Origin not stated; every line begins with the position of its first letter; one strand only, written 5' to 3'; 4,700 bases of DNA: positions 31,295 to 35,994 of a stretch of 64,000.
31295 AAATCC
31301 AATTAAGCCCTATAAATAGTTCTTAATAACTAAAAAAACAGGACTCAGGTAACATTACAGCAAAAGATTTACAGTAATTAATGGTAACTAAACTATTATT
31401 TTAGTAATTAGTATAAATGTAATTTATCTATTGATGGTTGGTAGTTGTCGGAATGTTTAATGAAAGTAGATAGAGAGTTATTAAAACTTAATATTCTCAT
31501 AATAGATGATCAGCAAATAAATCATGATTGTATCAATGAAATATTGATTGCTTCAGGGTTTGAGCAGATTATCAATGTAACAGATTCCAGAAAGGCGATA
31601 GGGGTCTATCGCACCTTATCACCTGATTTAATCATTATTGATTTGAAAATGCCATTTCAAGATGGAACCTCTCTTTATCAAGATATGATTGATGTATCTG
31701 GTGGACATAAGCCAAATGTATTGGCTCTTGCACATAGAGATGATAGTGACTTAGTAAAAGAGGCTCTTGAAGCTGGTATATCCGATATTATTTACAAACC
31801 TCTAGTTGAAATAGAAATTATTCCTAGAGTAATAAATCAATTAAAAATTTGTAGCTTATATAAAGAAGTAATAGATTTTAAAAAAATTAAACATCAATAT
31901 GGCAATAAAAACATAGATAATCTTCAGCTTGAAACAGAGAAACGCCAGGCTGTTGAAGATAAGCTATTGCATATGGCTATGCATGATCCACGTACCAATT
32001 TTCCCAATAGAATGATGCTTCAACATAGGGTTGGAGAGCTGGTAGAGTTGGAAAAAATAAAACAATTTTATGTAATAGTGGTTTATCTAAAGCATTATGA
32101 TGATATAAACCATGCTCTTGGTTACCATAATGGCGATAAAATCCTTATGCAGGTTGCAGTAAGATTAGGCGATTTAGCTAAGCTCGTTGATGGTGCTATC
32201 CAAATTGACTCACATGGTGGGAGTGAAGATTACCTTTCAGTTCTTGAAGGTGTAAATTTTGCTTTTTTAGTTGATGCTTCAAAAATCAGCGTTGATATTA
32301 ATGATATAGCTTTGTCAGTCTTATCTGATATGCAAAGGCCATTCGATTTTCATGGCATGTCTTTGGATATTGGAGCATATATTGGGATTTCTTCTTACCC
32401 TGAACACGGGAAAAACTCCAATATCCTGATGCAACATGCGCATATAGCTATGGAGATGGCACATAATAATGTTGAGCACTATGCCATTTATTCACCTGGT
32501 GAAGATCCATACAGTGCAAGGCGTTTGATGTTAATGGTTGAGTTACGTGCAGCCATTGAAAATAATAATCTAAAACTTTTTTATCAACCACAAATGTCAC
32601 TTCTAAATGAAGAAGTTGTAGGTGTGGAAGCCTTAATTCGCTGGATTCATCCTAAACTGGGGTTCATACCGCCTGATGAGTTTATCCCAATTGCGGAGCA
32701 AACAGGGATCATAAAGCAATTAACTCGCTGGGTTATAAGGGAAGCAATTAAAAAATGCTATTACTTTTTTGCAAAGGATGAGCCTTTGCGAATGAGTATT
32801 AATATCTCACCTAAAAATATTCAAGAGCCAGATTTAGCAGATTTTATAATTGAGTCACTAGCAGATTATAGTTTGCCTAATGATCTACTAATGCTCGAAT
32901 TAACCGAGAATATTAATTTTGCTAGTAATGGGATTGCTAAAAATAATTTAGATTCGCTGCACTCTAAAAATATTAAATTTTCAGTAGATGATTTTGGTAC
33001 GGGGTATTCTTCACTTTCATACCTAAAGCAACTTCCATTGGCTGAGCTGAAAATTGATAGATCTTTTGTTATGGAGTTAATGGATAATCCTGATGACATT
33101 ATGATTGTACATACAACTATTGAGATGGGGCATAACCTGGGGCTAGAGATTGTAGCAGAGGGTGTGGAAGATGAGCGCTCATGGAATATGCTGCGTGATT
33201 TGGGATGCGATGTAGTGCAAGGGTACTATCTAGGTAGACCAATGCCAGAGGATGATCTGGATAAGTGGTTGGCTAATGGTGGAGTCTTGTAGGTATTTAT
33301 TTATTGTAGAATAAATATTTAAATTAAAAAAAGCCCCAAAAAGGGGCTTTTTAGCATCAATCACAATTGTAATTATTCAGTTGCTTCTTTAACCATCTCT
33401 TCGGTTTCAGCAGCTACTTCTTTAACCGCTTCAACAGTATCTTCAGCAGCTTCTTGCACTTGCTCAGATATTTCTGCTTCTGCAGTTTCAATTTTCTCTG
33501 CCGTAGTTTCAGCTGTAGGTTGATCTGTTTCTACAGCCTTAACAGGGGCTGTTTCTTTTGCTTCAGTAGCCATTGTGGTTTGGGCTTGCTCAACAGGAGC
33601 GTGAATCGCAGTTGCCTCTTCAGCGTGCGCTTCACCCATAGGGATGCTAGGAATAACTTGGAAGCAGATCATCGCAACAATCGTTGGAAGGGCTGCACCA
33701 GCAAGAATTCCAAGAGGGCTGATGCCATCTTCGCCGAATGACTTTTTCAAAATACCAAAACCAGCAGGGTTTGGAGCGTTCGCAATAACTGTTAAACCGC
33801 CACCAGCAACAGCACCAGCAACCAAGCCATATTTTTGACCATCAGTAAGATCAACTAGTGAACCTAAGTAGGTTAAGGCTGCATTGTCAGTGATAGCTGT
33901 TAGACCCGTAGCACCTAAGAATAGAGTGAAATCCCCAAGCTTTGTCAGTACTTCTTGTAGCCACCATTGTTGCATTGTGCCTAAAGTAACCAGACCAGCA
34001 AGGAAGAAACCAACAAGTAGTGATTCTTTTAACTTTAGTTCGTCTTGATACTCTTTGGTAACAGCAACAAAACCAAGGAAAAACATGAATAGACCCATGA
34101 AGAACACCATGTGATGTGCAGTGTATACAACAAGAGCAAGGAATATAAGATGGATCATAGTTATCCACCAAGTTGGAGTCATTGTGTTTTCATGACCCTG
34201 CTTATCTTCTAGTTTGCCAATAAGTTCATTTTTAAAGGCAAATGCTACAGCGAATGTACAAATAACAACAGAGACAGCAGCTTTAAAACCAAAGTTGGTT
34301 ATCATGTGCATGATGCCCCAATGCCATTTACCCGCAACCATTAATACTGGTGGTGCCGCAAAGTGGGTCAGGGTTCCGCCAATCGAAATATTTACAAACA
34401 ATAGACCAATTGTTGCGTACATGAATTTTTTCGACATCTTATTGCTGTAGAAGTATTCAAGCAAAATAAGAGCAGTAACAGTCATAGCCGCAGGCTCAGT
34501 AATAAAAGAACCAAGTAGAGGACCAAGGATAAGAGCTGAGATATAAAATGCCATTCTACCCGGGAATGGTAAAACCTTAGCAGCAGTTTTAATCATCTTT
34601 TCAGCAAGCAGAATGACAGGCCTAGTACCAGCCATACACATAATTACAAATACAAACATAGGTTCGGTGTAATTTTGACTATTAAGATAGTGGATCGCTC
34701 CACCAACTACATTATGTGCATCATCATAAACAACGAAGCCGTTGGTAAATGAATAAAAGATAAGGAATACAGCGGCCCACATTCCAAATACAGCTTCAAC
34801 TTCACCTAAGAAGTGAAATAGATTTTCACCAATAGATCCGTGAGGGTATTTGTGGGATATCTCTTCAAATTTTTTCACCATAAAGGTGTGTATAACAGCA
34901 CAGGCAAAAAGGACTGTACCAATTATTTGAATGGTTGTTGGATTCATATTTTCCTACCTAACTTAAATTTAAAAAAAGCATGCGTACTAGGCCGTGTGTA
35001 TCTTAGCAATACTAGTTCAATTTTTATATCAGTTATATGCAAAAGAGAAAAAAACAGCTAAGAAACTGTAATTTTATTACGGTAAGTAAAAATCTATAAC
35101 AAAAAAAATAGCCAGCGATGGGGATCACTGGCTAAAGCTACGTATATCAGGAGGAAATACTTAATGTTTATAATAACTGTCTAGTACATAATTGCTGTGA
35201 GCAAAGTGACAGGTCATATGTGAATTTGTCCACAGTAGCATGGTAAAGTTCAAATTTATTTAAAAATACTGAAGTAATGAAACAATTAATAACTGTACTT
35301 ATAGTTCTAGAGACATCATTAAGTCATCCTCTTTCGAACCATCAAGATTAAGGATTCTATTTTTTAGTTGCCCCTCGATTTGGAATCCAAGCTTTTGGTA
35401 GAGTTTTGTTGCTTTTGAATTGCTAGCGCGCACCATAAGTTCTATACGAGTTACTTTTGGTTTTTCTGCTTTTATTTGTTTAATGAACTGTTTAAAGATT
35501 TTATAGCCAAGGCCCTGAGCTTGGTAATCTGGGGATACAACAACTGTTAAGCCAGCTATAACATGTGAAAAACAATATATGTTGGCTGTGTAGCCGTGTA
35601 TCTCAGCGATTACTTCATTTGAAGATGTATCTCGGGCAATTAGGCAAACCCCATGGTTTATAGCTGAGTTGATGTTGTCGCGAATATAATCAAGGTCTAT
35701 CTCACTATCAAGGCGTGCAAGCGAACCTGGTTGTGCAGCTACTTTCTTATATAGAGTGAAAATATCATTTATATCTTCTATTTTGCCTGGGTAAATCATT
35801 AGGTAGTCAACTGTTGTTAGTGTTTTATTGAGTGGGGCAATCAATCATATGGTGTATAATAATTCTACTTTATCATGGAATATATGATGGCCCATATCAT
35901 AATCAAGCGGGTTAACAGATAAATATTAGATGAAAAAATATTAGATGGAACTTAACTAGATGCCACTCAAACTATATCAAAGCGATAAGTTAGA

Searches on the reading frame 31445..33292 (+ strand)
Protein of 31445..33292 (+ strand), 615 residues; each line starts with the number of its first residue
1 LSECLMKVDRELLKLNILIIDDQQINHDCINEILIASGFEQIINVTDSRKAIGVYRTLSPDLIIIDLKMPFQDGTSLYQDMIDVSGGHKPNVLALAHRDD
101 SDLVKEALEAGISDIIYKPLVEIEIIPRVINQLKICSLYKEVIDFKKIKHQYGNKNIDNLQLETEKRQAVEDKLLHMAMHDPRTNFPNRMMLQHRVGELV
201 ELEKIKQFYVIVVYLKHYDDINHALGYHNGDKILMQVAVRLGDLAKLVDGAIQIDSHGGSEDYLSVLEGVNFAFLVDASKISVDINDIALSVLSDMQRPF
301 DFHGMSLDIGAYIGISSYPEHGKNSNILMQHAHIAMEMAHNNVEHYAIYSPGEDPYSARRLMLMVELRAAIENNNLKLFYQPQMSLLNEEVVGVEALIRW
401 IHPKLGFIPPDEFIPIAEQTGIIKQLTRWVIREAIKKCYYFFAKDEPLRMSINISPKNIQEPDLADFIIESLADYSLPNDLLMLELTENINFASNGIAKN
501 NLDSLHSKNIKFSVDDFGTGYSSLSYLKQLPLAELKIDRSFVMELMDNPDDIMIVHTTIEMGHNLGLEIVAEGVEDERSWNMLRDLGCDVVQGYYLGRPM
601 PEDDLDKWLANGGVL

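Call 73: search_protein_families(library=pfam, proteins=[window:31445-33292:+], max_evalue=0.00001)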
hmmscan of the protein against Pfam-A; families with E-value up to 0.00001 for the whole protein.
window:31445-33292:+ (615 aa): 3 families
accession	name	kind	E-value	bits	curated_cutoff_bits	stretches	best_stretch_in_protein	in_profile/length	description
PF00563.25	EAL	-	2.6e-70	236.9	31.3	1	366-599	3-236/236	EAL domain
PF00990.26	GGDEF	-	5.3e-20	72.2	23.8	1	178-342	1-157/161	Diguanylate cyclase, GGDEF domain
PF00072.30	Response_reg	-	6.9e-18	65.3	30.2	1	17-127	1-108/111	Response regulator receiver domain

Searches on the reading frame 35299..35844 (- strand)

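Call 73: search_protein_families(library=pfam, proteins=[window:35299-35844:-], max_evalue=0.00001)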
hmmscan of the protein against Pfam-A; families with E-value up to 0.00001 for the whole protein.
window:35299-35844:- (181 aa): 4 families
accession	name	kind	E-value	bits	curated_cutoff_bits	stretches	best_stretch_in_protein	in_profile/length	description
PF00583.31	Acetyltransf_1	-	9.5e-11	42.4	20.7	1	60-154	28-116/116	Acetyltransferase (GNAT) family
PF13508.13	Acetyltransf_7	-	3e-10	40.8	27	1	65-155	3-83/84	Acetyltransferase (GNAT) domain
PF13673.13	Acetyltransf_10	-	1.3e-08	35.3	23.6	1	101-155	57-108/128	Acetyltransferase (GNAT) domain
PF08445.16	FR47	-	8.1e-08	32.6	22.1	1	101-156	27-79/86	FR47-like protein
